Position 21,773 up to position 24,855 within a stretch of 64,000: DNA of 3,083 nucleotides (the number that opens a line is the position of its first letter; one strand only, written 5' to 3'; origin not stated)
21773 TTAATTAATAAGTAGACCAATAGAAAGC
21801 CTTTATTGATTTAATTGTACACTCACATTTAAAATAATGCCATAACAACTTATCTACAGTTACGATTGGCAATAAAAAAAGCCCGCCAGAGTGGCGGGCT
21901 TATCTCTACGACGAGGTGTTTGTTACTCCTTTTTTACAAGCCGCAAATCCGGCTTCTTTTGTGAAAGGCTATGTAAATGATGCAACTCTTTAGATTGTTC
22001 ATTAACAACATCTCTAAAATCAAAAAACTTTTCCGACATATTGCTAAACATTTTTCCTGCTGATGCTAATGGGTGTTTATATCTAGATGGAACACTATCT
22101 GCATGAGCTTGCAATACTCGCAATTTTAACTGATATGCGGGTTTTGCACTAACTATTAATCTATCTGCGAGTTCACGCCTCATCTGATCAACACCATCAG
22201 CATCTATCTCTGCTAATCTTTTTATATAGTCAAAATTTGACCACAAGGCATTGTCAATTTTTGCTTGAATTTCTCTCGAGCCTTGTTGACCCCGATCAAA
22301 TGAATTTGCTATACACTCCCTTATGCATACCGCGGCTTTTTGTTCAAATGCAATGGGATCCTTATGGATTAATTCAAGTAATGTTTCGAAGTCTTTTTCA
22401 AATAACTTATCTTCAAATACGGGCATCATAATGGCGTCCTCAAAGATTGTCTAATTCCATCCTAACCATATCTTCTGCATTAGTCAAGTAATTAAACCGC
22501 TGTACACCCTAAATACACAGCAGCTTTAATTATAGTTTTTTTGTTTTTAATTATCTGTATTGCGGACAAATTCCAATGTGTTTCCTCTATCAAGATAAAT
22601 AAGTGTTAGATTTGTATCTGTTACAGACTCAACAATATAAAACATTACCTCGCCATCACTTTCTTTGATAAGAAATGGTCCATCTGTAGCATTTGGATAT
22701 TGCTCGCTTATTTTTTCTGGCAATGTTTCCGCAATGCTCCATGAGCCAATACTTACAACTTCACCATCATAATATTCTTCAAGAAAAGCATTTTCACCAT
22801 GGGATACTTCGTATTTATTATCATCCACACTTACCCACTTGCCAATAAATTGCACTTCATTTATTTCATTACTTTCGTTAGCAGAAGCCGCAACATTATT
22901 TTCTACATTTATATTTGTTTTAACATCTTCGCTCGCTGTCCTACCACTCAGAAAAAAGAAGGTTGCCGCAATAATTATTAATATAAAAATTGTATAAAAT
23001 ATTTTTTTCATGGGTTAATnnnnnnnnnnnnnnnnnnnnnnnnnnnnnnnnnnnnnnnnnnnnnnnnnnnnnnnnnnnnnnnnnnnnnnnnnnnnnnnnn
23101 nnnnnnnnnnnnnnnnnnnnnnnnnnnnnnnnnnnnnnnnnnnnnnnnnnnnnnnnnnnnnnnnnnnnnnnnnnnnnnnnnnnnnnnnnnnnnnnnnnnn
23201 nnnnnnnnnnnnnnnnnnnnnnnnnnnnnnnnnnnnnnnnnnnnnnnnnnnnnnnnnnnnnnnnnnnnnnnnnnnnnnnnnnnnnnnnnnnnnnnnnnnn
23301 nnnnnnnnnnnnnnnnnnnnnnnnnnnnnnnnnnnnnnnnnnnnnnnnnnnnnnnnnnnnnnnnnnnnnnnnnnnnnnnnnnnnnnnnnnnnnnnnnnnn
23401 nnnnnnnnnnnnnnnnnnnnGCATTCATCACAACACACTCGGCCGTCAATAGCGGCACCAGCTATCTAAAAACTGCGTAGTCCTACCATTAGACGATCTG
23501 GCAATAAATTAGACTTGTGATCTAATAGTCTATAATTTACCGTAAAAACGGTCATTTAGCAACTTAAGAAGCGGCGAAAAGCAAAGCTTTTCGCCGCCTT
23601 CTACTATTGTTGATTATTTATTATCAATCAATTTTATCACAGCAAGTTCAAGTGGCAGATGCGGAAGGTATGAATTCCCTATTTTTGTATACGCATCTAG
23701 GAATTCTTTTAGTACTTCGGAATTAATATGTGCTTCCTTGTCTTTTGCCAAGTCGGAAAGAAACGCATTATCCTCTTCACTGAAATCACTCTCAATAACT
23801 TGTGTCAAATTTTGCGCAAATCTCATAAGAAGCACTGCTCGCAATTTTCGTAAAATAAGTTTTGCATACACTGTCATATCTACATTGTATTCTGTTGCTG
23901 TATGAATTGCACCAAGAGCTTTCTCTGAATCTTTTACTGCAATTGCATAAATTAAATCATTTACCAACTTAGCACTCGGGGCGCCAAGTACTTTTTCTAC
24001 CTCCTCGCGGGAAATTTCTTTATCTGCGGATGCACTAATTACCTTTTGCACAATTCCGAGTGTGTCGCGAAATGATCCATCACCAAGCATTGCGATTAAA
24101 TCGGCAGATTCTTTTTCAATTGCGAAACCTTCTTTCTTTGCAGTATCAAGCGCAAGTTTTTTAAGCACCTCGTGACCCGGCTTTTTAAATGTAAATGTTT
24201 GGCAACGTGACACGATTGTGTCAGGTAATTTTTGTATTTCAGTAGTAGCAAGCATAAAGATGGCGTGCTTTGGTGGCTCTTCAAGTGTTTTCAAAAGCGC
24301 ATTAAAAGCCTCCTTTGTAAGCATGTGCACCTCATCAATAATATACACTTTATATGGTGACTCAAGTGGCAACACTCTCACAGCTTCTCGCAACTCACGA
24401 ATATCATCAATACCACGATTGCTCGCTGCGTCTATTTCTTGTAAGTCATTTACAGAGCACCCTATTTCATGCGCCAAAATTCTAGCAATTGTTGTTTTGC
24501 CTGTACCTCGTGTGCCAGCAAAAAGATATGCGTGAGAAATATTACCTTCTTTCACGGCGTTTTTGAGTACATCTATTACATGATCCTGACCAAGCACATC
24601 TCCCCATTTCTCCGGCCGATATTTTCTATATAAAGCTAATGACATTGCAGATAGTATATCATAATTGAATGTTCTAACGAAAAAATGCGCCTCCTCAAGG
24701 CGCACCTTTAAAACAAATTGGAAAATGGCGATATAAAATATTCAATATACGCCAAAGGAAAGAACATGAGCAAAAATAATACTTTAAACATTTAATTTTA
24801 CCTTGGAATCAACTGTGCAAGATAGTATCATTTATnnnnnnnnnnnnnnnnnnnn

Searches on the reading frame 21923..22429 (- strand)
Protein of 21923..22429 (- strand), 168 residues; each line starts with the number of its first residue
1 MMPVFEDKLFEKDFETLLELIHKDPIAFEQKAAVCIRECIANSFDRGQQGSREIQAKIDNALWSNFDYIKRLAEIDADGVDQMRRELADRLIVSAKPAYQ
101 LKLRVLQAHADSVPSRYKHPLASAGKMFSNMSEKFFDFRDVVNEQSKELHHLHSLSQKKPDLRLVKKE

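Call 3: search_protein_families(library=pfam, proteins=[window:21923-22429:-], max_evalue=0.01)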
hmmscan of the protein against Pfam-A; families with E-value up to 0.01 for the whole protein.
window:21923-22429:- (168 aa): 1 family
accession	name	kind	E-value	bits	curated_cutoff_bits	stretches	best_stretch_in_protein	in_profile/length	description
PF11333.13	DUF3135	-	4.1e-21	75.5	22.7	2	63-141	2-80/81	Protein of unknown function (DUF3135)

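Call 4: search_protein_families(library=ncbifam, proteins=[window:21923-22429:-], max_evalue=0.01)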
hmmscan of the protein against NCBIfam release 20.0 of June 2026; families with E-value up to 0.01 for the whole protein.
window:21923-22429:- (168 aa): 0 families

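Call 14: find_homologous_proteins(query=window:21923-22429:-)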
Query window:21923-22429:- (168 aa): 1 proteins with E <= 0.001 among 71 candidates.
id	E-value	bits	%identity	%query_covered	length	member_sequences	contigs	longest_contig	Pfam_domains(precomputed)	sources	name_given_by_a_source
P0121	5.7e-105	366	100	100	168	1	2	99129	PF11333.14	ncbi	ncbi:DUF3135 domain-containing protein [Patescibacteria group bacterium]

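Call 37: search_protein_representatives(protein=window:21923-22429:-)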
Query: 168 residues. Proteins with E-value up to 0.001 (for the whole library): 18; up to 1e-10: 2; up to 1e-30: 1. The best 18 are listed.
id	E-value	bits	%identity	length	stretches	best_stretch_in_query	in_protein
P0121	1.8e-105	366.1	100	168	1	1-168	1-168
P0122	2.7e-16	76.4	32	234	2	8-144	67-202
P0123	2.1e-06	44.3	23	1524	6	42-101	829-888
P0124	1.2e-05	41.9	36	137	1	64-147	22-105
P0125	2.8e-05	40.7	33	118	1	65-146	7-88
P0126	4.3e-05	40.1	36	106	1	64-144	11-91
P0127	5.3e-05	39.8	41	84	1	72-145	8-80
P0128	5.5e-05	39.7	31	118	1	64-146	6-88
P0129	7.0e-05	39.4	33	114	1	65-149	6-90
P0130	7.7e-05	39.2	32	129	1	63-146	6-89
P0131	8.3e-05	39.1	34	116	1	64-165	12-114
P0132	1.3e-04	38.5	40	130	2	85-146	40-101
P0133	2.6e-04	37.5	29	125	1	64-148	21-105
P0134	3.7e-04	37.0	33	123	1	65-146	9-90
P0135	5.0e-04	36.6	31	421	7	17-55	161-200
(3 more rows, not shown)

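Call 38: list_cluster_members(proteins=[P0122, P0124, P0125, P0126, P0127, P0128, P0129, P0130, P0131, P0133])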
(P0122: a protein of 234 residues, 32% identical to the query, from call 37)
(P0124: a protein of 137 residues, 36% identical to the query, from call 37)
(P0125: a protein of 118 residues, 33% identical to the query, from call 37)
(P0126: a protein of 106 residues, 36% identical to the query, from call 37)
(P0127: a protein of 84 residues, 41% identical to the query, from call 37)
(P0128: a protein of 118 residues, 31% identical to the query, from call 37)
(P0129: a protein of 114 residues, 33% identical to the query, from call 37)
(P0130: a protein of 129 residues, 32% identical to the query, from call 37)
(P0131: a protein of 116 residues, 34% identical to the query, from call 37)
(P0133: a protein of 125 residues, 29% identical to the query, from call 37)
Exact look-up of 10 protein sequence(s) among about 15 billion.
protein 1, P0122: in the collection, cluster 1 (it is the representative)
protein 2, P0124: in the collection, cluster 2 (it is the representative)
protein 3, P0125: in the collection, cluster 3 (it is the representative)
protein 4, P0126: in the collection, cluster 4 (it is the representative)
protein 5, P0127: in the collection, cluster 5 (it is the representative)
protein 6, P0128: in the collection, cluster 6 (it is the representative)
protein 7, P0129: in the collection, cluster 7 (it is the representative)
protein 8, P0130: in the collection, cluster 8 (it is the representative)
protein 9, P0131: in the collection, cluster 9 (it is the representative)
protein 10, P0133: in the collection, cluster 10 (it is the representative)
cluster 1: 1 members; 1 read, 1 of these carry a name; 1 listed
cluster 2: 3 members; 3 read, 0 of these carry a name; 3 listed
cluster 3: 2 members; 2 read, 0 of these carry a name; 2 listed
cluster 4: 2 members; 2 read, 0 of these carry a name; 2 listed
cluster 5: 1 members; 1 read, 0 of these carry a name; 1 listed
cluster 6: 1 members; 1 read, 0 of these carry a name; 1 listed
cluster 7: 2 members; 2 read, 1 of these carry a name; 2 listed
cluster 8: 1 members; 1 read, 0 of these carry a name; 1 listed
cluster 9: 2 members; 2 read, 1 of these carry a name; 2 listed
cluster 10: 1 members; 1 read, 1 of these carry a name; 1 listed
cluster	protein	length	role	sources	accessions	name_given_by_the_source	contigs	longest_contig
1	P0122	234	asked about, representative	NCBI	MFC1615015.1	DUF3135 domain-containing protein [Patescibacteria group bacterium]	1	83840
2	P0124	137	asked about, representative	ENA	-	-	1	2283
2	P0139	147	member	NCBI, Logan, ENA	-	-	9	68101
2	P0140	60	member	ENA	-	-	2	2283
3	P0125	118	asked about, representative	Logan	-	-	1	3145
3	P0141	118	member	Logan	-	-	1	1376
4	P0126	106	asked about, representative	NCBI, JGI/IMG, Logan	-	-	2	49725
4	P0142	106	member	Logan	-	-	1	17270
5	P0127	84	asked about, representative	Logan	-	-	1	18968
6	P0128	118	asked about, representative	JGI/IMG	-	-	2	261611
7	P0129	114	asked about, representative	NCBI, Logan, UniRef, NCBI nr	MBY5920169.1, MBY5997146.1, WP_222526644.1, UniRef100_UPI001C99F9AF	DUF3135 domain-containing protein [Ferrimonas balearica] | DUF3135 domain-containing protein n=1 Tax=Ferrimonas balearica TaxID=44012 ...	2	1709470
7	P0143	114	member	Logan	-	-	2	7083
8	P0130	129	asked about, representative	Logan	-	-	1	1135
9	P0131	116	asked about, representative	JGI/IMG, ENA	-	-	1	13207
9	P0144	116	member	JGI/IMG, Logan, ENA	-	hypothetical protein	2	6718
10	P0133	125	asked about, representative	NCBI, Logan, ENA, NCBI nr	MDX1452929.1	MAG: DUF3135 domain-containing protein [Oleiphilaceae bacterium] | DUF3135 domain-containing protein [Oleiphilaceae bacterium]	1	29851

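Call 39: find_encoding_contigs(protein=P0122, flank=10000, max_places=3)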
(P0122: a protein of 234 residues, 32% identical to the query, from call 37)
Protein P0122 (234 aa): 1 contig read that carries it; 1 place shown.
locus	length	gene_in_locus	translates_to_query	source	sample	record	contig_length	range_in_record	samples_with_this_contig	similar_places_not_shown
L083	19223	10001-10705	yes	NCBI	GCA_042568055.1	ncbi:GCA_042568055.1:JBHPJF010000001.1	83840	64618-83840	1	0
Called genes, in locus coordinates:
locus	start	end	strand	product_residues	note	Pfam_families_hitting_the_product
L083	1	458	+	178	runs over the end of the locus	PF01936:NYN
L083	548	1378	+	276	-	PF03799:FtsQ_DivIB_C (faint)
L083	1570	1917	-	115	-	-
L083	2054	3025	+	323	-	PF01207:Dus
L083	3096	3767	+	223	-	-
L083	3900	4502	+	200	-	-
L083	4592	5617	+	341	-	PF05496:RuvB_N, PF06068:TIP49 (faint), PF13177:DNA_pol3_delta2, PF00004:AAA, PF07728:AAA_5 (weak), PF13173:AAA_14 (weak), PF13177:DNA_pol3_delta2, PF12169:DNA_pol3_gamma3 (weak), +1 more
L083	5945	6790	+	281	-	-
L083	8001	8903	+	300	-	PF03724:META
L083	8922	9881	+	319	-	-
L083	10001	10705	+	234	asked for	PF11333:DUF3135 (weak)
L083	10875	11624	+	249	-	-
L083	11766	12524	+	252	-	PF04542:Sigma70_r2, PF04539:Sigma70_r3, PF04545:Sigma70_r4, PF08281:Sigma70_r4_2 (weak)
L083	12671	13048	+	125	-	PF00072:Response_reg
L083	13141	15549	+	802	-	PF02743:dCache_1, PF00672:HAMP (weak), PF00989:PAS, PF08448:PAS_4, PF13426:PAS_9, PF00512:HisKA, PF02518:HATPase_c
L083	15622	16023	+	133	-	PF00072:Response_reg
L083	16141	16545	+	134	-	PF00072:Response_reg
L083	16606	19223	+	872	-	PF00041:fn3 (weak), PF16656:Pur_ac_phosph_N (faint), PF10179:NDNF (faint), PF00041:fn3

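Call 57: find_encoding_contigs(protein=P0129, flank=6000, max_places=1)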
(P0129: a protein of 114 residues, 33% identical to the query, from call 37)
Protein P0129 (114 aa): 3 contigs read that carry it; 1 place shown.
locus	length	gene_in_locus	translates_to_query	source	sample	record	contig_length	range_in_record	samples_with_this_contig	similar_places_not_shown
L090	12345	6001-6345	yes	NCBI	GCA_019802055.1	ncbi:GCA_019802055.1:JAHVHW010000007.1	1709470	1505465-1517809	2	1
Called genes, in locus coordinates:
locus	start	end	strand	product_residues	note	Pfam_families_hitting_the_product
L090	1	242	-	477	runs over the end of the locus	-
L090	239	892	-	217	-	PF00005:ABC_tran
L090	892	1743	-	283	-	PF12974:Phosphonate-bd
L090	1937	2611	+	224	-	PF00072:Response_reg, PF00486:Trans_reg_C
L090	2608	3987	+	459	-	PF26769:HAMP_PhoQ, PF02518:HATPase_c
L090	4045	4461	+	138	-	PF09829:DUF2057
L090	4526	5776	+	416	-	PF11871:DUF3391, PF13487:HD_5, PF01966:HD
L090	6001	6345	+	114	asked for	PF11333:DUF3135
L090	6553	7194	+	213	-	PF09335:VTT_dom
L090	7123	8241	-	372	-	PF00999:Na_H_Exchanger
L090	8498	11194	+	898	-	PF28492:Beta_helix_4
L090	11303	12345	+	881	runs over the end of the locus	PF07715:Plug, PF00593:TonB_dep_Rec_b-barrel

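Call 58: find_encoding_contigs(protein=P0128, flank=6000, max_places=1)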
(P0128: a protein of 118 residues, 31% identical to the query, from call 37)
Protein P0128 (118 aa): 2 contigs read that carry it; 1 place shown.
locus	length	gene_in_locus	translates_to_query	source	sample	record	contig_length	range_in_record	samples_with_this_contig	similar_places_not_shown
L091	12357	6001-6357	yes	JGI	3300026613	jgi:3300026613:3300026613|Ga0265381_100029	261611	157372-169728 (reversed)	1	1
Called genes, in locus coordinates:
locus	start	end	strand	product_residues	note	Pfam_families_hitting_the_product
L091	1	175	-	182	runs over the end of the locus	PF01782:RimM, PF05239:PRC (weak), PF24986:PRC_RimM (weak)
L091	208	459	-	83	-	PF00886:Ribosomal_S16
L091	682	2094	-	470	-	PF02881:SRP54_N, PF00448:SRP54, PF01656:CbiA (faint), PF13401:AAA_22 (weak), PF02978:SRP_SPB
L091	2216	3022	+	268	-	PF01578:Cytochrom_C_asm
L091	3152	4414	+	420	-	PF01595:CNNM, PF00571:CBS (weak), PF03471:CorC_HlyC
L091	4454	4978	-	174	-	PF21711:DCTN5 (faint), PF14602:Hexapep_2 (faint), PF25084:LbH_EIF2B (weak), PF25087:GMPPB_C (weak), PF00132:Hexapep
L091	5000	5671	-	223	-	PF00293:NUDIX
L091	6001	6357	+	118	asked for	PF11333:DUF3135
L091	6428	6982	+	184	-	PF14803:Zn_ribbon_Nudix, PF00293:NUDIX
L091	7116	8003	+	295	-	PF00582:Usp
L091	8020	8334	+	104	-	-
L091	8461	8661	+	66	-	PF04324:Fer2_BFD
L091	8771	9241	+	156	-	PF00210:Ferritin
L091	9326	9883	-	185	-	PF02798:GST_N, PF13417:GST_N_3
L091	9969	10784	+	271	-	PF12697:Abhydrolase_6 (weak), PF00975:Thioesterase (weak)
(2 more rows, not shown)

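Call 67: search_solved_structures(query=A3, max_evalue=10)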
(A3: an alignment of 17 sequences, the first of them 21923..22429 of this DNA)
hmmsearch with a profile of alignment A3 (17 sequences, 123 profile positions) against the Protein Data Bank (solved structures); distinct sequences matched with E-value up to 10: 7.
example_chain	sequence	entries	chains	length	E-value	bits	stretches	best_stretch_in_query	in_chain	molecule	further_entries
2gta_A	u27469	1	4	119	0.064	16.6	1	51-116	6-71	Hypothetical protein ypjD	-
5ie9_A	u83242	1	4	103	0.069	16.5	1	51-116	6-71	Nucleotide pyrophosphohydrolase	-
3oja_B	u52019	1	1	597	0.37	14.2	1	31-111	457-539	Anopheles Plasmodium-responsive Leucine-rich repeat protein 1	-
9wa8_A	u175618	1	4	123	0.48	13.8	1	8-48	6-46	Anti-CRISPR protein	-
5j2l_B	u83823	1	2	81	0.65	13.4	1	44-95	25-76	protein design 2L4HC2_11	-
6v47_B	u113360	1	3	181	1.1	12.7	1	55-102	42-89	Hemagglutinin HA2 chain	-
4ll8_A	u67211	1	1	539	6.5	10.1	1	12-103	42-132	Myosin-4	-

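Call 73: predict_structure(alignment_id=A4)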
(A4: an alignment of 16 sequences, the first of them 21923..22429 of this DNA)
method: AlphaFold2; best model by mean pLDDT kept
length: 168 residues; sequences in the alignment: 16
mean_pLDDT: 75.6   pTM: 0.51
mean pLDDT of the five models: 75.6, 75.3, 72.7, 71.8, 69.4
residues with pLDDT >= 90: 20; 70-90: 100; 50-70: 36; < 50: 12
segments of 3 or more residues with pLDDT < 50: 1-10
pLDDT, mean of each block of 10 residues (from residue 1): 40 61 77 75 61 69 74 85 88 88 91 90 89 84 79 75 54
secondary structure, 60 per line:
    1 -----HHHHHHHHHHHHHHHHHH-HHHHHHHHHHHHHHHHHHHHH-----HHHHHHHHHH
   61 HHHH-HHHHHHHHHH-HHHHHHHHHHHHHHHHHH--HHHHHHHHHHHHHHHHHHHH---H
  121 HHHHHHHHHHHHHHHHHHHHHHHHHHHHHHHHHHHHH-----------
elements in order: H6-23 H25-45 H51-64 H66-75 H77-94 H97-116 H120-157

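Call 76: fold_search(model_id=the predicted structure, library=pdb)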
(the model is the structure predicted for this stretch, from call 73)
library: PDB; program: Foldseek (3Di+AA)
matches with E <= 10: 50; with E <= 0.001: 0
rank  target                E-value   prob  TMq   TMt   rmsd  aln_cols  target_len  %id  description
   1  6vvo_E                1.8e+00  0.16  0.24  0.14  11.1       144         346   13  Structure of the human clamp loader (Replication Factor C, RFC) bound to the sliding clamp (Proliferating Cell Nuclear (released 2020-02-26)
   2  8v2q_A                2.6e+00  0.08  0.20  0.19  30.7       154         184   17  CHMP1B/IST1 ssRNA bound copolymer (released 2024-11-27)
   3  4x0r_B                2.9e+00  0.06  0.21  0.17  22.2       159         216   16  Crystal structure of human MxB stalk domain (released 2014-12-10)
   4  5n77_E                3.1e+00  0.08  0.18  0.13  19.7       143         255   12  Crystal structure of the cytosolic domain of the CorA magnesium channel from Escherichia coli in complex with magnesiu (released 2017-07-12)
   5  8zwo_E                3.2e+00  0.20  0.27  0.16   7.7       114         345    9  Structure of CTF18-PCNA with ATP (released 2025-06-18)
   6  4gcn_A                3.2e+00  0.08  0.20  0.23   9.9       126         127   17  N-terminal domain of stress-induced protein-1 (STI-1) from C.elegans (released 2012-08-15)
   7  9eom                  3.2e+00  0.08  0.22  0.17  34.9       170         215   14  250A Vipp1 dL10Ala helical tubes in the presence of EPL (released 2024-10-16)
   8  2y3h_A                3.4e+00  0.09  0.21  0.31  18.4       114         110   16  E63Q mutant of Cupriavidus metallidurans CH34 CnrXs (released 2011-03-30)
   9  4ycz_C                3.6e+00  0.03  0.17  0.15  19.6       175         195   17  Y-COMPLEX HUB (NUP85-NUP120-NUP145C-SEC13 COMPLEX) FROM M. THERMOPHILA (A.K.A. T. HETEROTHALLICA) (released 2015-04-01)
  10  7z6h_E                4.0e+00  0.18  0.31  0.18   7.7       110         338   13  Structure of DNA-bound human RAD17-RFC clamp loader and 9-1-1 checkpoint clamp (released 2022-05-04)
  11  2y3h_B                4.0e+00  0.12  0.24  0.36  18.4       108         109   15  E63Q mutant of Cupriavidus metallidurans CH34 CnrXs (released 2011-03-30)
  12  2y3d_A                4.0e+00  0.08  0.19  0.27  18.3       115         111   13  Zn-bound form of Cupriavidus metallidurans CH34 CnrXs (released 2011-03-30)
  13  6tz5_AA               4.0e+00  0.08  0.22  0.21  30.1       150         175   15  CryoEM reconstruction of membrane-bound ESCRT-III filament composed of CHMP1B+IST1 (left-handed) (released 2020-04-08)
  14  3zg1_A                4.3e+00  0.08  0.21  0.31  17.8       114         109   13  NI-BOUND FORM OF M123A MUTANT OF CUPRIAVIDUS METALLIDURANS CH34 CNRXS (released 2013-10-23)
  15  3epv_C                4.5e+00  0.10  0.22  0.33  18.1       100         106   14  X-ray Structure of the Metal-sensor CnrX in both the Apo- and Copper-bound Forms (released 2008-11-25)
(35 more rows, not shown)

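Call 82: search_protein_families(library=pfam, proteins=[L083:5945-6790:+, L083:8922-9881:+, L083:3096-3767:+, L083:3900-4502:+], max_evalue=0.01)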
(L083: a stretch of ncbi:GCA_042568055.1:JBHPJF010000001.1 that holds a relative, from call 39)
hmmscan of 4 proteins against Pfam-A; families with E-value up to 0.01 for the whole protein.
L083:5945-6790:+ (281 aa): 0 families

L083:8922-9881:+ (319 aa): 0 families

L083:3096-3767:+ (223 aa): 0 families

L083:3900-4502:+ (200 aa): 0 families

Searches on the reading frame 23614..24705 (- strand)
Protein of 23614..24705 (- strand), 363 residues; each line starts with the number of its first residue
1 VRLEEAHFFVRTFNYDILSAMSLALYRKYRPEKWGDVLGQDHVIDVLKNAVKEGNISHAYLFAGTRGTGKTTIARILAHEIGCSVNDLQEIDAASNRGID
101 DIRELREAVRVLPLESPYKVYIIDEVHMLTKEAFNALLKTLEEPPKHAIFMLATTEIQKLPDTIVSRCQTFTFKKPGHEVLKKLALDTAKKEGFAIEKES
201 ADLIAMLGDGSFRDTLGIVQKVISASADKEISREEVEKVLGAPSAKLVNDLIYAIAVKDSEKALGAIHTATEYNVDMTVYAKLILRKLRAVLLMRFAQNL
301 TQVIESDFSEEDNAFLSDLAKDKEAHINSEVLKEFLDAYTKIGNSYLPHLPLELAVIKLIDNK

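Call 21: find_related_loci(query=window:23614-24705:-, collection=genome_contigs, flank=10000)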
Query window:23614-24705:- (363 aa) in genome_contigs; peptide patterns used: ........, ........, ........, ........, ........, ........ (x = any residue, [..] = any of these).
600 stretches matched a pattern (row limit reached: there are more); 599 encode a relative of the query (tblastn E <= 1e-3); the best 80 are kept; 80 distinct loci.
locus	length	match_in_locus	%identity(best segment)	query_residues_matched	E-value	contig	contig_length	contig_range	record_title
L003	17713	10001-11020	61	21-360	2e-137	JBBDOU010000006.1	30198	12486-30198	MAG: Candidatus Paceibacterota bacterium isolate LejiaB_42_15 Lejia_B_1825_length_30198_cov_9, whole genome shotgun sequ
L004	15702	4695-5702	60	24-359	4e-133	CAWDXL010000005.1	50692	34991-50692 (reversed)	MAG: Candidatus Parcubacteria bacterium isolate MFD01223.bin.2.9 genome assembly, contig: contig_112830, whole genome sh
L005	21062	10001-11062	55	17-360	3e-123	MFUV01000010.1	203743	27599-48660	MAG: Candidatus Nomurabacteria bacterium RIFCSPLOWO2_01_FULL_39_18 rifcsplowo2_01_scaffold_49, whole genome shotgun sequ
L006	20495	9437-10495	58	12-362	2e-122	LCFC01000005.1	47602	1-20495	MAG: Parcubacteria group bacterium GW2011_GWA2_43_11 UV60_C0005, whole genome shotgun sequence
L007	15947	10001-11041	56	13-360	1e-120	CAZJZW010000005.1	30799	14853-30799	MAG TPA_asm: uncultured Candidatus Saccharibacteria bacterium isolate SRP219642_co7_382 genome assembly, contig: NODE_19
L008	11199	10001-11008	50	25-360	6e-112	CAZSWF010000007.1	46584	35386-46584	MAG TPA_asm: uncultured Candidatus Saccharibacteria bacterium isolate SRP286056_co3_87 genome assembly, contig: NODE_416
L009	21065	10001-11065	43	23-359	1e-79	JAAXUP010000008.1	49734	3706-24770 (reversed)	MAG: Eubacteriaceae bacterium isolate W4_Combined_metabat2_052 W4_Combined_metabat2_052_NODE_118, whole genome shotgun s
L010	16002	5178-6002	50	21-289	2e-78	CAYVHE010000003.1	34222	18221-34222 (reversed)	MAG TPA_asm: uncultured Candidatus Saccharibacteria bacterium isolate SRP216583_co1_158 genome assembly, contig: NODE_80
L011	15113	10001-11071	40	21-361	1e-75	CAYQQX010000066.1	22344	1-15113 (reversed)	MAG TPA_asm: uncultured Anaerolineales bacterium isolate binchicken_co65_18 genome assembly, contig: NODE_9540_length_22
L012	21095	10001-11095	51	9-360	7e-117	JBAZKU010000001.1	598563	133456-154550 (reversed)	MAG: Candidatus Paceibacterota bacterium isolate SO_2017_LW4_151 scaffold_39_c1_LW137-91_2017, whole genome shotgun sequ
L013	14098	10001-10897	44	21-295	3e-75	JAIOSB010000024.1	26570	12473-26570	MAG: bacterium isolate SMBSF33 bin_103_k127_738946, whole genome shotgun sequence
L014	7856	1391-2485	39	15-363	2e-75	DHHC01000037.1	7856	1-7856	MAG TPA_asm: Leptolinea sp. UBA4782 UBA4782_contig_27890, whole genome shotgun sequence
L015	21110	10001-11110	38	11-356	2e-75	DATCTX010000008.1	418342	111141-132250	MAG TPA_asm: Anaerolineaceae bacterium isolate SMAG_U7342 k141_108027, whole genome shotgun sequence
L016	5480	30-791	50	20-265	4e-75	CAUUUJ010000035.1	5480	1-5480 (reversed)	MAG TPA_asm: uncultured Candidatus Saccharibacteria bacterium isolate SRR23388455_bin.18_MetaWRAP_v1.3_MAG genome assemb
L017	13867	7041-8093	41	20-356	5e-75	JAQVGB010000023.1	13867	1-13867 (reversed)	MAG: Candidatus Dojkabacteria bacterium isolate STE_172 NODE_10616_length_13867_cov_3.683770_Sandtown_E, whole genome sh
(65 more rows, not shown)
